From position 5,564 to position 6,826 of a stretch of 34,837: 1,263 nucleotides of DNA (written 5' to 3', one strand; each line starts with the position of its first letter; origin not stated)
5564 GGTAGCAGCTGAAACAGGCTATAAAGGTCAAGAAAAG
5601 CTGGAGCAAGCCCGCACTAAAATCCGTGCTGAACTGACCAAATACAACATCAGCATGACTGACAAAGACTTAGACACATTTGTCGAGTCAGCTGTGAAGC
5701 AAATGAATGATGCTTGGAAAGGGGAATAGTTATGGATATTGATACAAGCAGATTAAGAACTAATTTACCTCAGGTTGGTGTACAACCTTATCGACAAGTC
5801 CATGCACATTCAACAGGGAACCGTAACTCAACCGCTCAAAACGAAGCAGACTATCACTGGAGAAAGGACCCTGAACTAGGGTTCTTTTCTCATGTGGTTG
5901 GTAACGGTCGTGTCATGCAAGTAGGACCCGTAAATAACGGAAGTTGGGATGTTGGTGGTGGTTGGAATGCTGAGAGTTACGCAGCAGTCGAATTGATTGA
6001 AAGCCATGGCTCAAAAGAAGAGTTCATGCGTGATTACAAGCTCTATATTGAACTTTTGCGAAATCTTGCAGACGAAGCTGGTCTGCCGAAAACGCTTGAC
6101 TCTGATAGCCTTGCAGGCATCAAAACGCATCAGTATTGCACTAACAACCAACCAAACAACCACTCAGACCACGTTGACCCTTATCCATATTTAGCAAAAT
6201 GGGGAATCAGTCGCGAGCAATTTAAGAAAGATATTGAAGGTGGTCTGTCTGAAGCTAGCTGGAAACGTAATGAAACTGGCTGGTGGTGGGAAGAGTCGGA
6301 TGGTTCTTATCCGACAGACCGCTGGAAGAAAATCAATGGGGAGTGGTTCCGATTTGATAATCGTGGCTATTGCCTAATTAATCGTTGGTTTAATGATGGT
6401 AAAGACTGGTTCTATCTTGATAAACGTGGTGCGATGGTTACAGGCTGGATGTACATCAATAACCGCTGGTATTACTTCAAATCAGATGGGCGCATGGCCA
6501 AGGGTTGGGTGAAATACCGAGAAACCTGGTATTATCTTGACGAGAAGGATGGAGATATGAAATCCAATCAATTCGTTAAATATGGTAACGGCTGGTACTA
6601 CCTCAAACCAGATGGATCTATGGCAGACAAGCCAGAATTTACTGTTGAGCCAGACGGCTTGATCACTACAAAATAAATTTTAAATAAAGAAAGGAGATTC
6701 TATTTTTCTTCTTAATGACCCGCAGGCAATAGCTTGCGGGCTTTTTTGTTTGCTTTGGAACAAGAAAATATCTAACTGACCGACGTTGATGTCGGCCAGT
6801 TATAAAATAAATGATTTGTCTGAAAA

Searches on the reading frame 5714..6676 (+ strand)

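Call 90: search_protein_families(library=phrogs, proteins=[window:5714-6676:+], max_evalue=0.001)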
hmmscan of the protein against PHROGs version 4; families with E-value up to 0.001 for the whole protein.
window:5714-6676:+ (320 aa): 16 families
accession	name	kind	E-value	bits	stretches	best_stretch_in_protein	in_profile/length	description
phrog_1110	-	lysis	1.3e-145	485.4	1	6-320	1-301/301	endolysin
phrog_7854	-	lysis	9.4e-48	164.3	1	150-319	50-256/304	endolysin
phrog_8164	-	lysis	2.7e-39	136.4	1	25-182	25-184/320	endolysin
phrog_6745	-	lysis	9.5e-36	124.5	1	176-319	223-389/396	endolysin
phrog_3393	-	lysis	5.8e-30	106.2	1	23-183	20-179/342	endolysin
phrog_2338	-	lysis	6.1e-24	86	1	14-183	16-179/346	endolysin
phrog_833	-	lysis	2e-22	81.3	1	28-185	32-184/294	endolysin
phrog_5182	-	lysis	1.1e-19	72.2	1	25-176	34-185/321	endolysin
phrog_38078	-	unknown function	4.5e-13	50.1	2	247-305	323-384/423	-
phrog_998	-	lysis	3e-12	47.8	1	144-277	120-244/246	endolysin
phrog_31359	-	unknown function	2.9e-09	37.8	1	180-262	52-131/260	-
phrog_37818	-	unknown function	5.9e-09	36.9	2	203-262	57-114/287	-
phrog_35892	-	unknown function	1.2e-08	34.1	1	239-303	1121-1180/1181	-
phrog_670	-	lysis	1.8e-07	31.4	1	7-255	91-306/596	endolysin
phrog_27548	-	unknown function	4.4e-07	29.7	1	190-309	481-606/633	-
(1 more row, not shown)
